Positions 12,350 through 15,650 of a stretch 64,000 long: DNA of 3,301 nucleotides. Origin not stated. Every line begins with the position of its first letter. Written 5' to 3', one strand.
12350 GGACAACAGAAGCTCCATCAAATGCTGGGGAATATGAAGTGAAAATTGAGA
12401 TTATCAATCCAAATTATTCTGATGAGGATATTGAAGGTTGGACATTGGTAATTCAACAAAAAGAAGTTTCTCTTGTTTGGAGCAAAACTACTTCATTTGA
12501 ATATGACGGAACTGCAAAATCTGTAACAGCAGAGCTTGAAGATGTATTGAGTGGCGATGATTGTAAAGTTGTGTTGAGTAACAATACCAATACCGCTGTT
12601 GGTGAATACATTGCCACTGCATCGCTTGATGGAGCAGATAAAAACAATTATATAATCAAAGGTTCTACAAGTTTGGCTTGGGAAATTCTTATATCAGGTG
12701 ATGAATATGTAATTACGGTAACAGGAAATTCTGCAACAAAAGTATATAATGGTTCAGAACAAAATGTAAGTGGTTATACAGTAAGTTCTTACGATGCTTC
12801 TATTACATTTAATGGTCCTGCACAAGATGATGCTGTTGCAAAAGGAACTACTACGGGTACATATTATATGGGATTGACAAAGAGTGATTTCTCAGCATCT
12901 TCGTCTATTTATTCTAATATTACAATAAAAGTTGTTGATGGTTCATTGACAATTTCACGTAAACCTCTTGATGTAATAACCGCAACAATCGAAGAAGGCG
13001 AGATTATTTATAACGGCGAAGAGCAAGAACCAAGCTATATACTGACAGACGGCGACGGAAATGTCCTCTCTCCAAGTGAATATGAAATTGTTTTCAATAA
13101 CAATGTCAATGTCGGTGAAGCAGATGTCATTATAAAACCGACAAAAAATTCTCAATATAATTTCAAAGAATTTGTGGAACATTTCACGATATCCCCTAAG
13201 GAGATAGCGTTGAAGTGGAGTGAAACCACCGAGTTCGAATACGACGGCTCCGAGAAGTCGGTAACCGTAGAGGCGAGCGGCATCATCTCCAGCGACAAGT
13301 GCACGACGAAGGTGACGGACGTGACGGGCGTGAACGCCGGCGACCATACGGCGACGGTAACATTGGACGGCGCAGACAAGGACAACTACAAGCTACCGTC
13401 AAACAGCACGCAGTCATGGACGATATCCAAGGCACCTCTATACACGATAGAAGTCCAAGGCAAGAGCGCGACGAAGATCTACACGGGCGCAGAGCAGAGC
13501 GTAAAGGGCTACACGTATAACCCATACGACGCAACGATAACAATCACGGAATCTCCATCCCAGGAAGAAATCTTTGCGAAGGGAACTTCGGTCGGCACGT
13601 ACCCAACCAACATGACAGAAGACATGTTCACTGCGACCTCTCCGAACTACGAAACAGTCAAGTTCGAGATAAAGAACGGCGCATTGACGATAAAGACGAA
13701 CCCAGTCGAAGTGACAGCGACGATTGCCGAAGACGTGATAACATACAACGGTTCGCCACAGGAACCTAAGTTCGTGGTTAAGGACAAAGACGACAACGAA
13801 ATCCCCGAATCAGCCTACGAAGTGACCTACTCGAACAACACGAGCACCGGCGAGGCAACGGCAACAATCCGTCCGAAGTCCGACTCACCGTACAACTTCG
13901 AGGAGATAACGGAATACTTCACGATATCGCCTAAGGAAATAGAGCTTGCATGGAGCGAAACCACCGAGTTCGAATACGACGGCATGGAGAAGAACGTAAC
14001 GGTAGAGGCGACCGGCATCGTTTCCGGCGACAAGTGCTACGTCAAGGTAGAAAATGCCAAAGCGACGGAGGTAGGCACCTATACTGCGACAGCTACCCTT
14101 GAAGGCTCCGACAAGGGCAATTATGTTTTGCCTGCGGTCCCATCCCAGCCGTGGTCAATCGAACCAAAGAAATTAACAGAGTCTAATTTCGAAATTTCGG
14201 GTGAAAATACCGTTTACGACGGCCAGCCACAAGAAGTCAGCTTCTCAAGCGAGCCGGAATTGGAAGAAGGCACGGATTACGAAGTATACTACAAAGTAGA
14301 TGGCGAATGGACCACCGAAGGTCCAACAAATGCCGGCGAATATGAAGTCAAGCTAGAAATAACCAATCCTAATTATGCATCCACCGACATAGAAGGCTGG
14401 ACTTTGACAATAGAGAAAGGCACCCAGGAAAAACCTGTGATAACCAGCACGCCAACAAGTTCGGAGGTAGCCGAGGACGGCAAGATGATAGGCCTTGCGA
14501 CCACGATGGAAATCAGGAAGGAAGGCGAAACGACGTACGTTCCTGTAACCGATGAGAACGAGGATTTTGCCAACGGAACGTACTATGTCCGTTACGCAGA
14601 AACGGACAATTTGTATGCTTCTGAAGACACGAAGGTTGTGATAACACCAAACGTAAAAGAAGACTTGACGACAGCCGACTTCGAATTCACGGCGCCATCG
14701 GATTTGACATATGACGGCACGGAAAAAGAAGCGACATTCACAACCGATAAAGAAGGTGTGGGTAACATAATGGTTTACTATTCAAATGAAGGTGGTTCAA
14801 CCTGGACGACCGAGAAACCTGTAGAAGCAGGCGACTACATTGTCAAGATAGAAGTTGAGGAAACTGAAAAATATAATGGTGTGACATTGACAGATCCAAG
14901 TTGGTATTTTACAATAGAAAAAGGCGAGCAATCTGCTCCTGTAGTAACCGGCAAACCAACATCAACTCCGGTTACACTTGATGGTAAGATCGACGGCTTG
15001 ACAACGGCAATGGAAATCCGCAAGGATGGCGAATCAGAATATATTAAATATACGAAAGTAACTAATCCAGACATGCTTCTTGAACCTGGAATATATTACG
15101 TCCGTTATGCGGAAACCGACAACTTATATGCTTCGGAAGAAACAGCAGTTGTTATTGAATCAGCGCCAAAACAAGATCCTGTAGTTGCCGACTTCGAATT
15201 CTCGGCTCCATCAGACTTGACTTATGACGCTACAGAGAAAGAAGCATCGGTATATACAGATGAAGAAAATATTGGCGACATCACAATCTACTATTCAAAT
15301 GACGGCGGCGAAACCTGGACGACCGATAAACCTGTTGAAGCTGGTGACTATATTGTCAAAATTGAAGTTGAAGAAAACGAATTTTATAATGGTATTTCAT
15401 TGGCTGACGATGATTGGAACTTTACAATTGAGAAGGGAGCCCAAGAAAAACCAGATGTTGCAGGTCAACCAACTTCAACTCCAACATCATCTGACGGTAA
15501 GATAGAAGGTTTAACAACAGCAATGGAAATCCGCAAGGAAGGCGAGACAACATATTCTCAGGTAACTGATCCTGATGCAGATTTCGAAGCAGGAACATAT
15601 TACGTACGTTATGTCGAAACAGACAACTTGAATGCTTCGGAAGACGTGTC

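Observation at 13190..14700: A ~60% GC cassette inside an otherwise ~34% GC giant adhesin ORF, starting exactly at a module junction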

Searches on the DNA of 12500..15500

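Call 53: search_rna_families(source=window, start=12500, end=15500, threshold=evalue, max_evalue=0.1)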
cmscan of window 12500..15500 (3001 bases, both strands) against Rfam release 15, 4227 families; matches with E-value up to 0.1: 0.
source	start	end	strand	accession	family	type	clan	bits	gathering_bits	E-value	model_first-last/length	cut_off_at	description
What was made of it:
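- Tried and rejected: Rfam families (call 53).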

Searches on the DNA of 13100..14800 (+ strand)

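Call 17: search_dna_similar(query=window:13100-14800:+, collection=plasmids, mode=distant, max_rows=10)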
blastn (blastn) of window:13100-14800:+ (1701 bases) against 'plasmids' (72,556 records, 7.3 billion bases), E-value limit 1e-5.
No match.
